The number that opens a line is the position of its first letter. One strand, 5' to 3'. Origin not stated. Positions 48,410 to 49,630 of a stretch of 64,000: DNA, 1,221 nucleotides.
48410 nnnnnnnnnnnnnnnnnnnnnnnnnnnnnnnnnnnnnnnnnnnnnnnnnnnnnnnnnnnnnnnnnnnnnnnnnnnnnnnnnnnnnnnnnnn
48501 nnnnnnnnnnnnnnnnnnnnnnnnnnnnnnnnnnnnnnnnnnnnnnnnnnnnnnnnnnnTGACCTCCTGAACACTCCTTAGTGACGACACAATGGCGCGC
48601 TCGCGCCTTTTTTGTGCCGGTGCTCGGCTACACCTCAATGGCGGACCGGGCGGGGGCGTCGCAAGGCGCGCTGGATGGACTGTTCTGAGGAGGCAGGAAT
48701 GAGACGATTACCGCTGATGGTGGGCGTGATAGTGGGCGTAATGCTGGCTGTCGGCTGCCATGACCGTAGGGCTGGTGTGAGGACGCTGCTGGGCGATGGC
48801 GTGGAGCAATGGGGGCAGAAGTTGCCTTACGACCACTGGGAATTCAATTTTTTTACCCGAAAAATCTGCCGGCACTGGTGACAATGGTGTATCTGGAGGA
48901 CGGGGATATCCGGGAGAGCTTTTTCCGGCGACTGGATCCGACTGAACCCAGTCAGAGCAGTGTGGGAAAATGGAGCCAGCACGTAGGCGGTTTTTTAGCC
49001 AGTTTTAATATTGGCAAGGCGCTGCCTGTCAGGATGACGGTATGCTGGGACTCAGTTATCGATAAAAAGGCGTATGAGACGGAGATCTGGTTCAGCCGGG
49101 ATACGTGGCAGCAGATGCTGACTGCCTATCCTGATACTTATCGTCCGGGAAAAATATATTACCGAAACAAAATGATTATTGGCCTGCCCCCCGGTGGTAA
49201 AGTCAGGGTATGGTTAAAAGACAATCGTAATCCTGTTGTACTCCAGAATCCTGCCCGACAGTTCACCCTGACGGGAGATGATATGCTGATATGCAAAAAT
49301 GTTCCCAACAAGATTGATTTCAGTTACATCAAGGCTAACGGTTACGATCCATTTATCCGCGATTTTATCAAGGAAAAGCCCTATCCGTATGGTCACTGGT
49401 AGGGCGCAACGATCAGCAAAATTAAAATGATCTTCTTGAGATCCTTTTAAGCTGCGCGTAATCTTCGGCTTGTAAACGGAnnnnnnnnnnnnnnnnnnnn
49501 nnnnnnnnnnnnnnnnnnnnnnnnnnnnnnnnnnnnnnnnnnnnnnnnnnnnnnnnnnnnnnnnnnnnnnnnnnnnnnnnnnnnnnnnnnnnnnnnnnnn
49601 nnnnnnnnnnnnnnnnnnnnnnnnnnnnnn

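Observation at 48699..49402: Lipoprotein gene interrupted at a T7 homopolymer (possible slipped-strand switch or pseudogene)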

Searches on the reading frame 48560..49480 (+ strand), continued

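Call 58: fold_search(model_id=the predicted structure, library=pdb)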
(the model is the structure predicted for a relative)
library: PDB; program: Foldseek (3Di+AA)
matches with E <= 10: 368; with E <= 0.001: 0
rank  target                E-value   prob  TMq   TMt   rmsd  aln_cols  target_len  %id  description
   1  5imy_B                4.6e-02  0.44  0.21  0.12  15.3       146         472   10  Trapped Toxin (released 2016-08-24)
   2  4cdb                  4.9e-02  0.60  0.24  0.13  13.9       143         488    8  Crystal structure of listeriolysin O (released 2014-04-23)
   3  6nal_B                5.8e-02  0.75  0.24  0.13  12.5       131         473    6  Crystal Structure of Gram Negative Toxin (released 2019-12-04)
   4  5cr8_A                6.1e-02  0.30  0.20  0.35  11.7       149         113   12  Structure of the membrane-binding domain of pneumolysin (released 2015-09-16)
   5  4qqq                  9.1e-02  0.41  0.24  0.13  13.1       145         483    9  Crystal structure of pneumolysin from Streptococcus pneumoniae, in complex with mannose as a component of cell membrane (released 2015-07-22)
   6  5cr6                  9.6e-02  0.44  0.24  0.14  13.7       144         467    9  Structure of pneumolysin at 1.98 A resolution (released 2015-09-16)
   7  5aoe_A                9.6e-02  0.38  0.22  0.12  14.3       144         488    8  Crystal structure of pneumolysin D168A mutant. (released 2016-10-05)
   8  1m3i_A                1.1e-01  0.21  0.20  0.11  16.0       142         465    9  Perfringolysin O, new crystal form (released 2004-02-03)
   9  5aof                  1.1e-01  0.28  0.22  0.12  14.0       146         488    8  Crystal structure of pneumolysin deletion mutant Delta146_147. (released 2016-10-05)
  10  1g1o_A                1.2e-01  0.23  0.21  0.35  15.4       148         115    9  CRYSTAL STRUCTURE OF THE HIGHLY AMYLOIDOGENIC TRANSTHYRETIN MUTANT TTR G53S/E54D/L55S (released 2001-10-17)
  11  6jmp                  1.4e-01  0.33  0.23  0.13  12.9       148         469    7  Crystal Structure of a Non-hemolytic Pneumolysin from Streptococcus pneumoniae strain ST306 (released 2020-09-09)
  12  4bik_A                1.4e-01  0.15  0.18  0.11  14.7       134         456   10  Structure of a disulfide locked mutant of Intermedilysin with human CD59 (released 2013-05-08)
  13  8vli_A                1.4e-01  0.44  0.26  0.14   6.6       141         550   11  Cryo-EM structure of human HGSNAT bound with CoA and product analog (released 2024-06-26)
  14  5dim                  1.7e-01  0.41  0.22  0.12  13.7       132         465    9  Mutant toxin in 'native' space group (released 2016-11-09)
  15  9eyo_A                1.9e-01  0.13  0.20  0.23  15.0       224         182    8  The structure of solubilized octameric pore of actinoporin Fav prepared on POPG, cholesterol, sphingomyelin membranes (released 2025-04-23)
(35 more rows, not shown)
